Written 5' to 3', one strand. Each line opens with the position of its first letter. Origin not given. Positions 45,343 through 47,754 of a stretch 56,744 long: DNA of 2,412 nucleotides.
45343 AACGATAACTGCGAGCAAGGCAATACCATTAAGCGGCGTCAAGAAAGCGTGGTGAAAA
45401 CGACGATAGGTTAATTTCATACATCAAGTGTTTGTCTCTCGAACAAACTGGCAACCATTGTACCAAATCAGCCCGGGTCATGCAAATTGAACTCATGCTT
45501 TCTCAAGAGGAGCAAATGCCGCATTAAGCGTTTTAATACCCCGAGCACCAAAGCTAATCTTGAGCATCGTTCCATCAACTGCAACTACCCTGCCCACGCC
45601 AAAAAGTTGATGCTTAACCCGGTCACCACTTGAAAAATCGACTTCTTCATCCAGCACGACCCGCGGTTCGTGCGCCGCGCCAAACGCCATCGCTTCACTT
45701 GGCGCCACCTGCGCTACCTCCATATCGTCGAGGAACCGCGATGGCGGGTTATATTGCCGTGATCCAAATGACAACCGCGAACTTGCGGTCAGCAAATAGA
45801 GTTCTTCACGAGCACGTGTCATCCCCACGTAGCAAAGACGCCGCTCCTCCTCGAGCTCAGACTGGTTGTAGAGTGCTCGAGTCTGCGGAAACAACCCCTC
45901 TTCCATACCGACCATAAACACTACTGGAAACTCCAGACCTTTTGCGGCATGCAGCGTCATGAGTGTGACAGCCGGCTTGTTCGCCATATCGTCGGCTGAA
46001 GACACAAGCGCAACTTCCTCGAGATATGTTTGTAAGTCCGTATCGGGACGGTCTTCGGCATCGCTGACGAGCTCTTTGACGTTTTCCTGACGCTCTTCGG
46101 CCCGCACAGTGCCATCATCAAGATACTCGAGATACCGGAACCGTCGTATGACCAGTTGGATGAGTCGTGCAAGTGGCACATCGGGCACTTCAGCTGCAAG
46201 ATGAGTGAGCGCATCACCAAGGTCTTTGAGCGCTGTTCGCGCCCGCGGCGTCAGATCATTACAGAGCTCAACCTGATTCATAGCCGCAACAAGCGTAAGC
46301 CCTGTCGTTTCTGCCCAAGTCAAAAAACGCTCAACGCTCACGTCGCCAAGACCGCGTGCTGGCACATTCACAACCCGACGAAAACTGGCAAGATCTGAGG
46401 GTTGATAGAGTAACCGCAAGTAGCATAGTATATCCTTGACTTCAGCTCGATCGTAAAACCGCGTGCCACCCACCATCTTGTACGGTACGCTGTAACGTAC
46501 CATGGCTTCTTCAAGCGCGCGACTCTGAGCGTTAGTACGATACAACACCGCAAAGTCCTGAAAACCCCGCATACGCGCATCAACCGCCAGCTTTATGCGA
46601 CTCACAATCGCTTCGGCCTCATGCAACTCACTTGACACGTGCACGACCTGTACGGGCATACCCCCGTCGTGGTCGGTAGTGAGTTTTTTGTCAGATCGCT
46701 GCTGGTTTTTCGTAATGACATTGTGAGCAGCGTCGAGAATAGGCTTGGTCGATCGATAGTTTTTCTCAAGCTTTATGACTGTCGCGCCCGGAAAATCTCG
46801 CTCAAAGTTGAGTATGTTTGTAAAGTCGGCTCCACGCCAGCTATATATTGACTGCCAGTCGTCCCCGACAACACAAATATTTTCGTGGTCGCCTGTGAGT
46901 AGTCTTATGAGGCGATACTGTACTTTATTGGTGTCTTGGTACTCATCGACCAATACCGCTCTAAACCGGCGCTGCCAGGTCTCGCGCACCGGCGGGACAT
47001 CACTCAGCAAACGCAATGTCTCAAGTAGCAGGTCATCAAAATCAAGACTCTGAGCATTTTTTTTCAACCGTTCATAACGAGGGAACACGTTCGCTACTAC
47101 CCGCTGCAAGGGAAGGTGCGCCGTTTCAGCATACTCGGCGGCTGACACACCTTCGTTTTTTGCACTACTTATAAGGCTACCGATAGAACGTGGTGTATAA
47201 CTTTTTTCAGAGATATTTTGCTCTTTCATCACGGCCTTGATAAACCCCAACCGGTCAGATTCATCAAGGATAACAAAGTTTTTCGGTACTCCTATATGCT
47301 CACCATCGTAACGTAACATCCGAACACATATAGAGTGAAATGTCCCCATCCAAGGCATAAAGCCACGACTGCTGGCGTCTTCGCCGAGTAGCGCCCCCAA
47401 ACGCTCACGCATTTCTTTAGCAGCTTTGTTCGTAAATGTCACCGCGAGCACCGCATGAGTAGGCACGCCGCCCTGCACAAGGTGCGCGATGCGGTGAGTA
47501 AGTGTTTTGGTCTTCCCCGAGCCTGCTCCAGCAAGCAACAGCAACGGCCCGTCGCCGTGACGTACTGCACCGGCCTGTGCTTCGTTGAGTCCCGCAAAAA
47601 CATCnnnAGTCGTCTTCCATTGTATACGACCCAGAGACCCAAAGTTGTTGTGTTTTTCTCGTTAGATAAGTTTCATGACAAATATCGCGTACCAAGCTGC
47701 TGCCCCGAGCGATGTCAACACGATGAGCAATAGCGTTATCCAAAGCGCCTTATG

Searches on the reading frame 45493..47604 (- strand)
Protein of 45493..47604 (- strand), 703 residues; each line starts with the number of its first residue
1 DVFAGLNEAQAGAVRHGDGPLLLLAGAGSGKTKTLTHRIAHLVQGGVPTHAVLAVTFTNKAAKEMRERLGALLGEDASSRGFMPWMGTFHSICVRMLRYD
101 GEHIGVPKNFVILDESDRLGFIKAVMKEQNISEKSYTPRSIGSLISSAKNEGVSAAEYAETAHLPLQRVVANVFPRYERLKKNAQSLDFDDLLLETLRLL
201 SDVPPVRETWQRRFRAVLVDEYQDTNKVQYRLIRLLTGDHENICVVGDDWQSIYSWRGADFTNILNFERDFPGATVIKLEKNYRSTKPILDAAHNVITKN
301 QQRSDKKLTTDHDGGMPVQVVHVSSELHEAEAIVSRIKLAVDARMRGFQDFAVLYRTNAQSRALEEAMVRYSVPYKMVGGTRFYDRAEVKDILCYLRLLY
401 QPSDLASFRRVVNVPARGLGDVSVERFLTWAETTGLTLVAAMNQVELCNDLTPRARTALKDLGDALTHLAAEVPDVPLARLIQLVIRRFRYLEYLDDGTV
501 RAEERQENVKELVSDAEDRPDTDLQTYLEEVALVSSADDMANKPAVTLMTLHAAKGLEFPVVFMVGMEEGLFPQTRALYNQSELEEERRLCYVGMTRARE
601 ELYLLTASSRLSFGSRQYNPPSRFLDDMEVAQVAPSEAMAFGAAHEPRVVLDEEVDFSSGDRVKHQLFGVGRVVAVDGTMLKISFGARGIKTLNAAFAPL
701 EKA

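Call 20: search_protein_families(library=pfam, proteins=[window:45493-47604:-], max_evalue=0.00001)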
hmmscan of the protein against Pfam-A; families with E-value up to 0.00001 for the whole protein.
window:45493-47604:- (703 aa): 7 families
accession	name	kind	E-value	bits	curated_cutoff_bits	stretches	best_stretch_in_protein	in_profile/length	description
PF00580.27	UvrD-helicase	-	3.4e-87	293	23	1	6-272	1-271/271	UvrD/REP helicase N-terminal domain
PF13361.12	UvrD_C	-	3.7e-69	234.2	25.6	1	277-608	1-349/350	UvrD-like helicase C-terminal domain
PF13245.12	AAA_19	-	2.5e-23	83.2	25.1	1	17-255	10-132/134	AAA domain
PF13538.12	UvrD_C_2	-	7e-11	42.3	27.4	1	546-605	2-52/52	UvrD-like helicase C-terminal domain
PF21196.3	PcrA_UvrD_tudor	-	1.3e-10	41.3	23.9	1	660-702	2-48/48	PcrA/UvrD tudor domain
PF13604.12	AAA_30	-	8.8e-09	35.8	27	0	6-71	2-68/191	AAA domain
PF01443.25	Viral_helicase1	-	3.1e-07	30.9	21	0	477-606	107-228/228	Viral superfamily 1 RNA helicase core domain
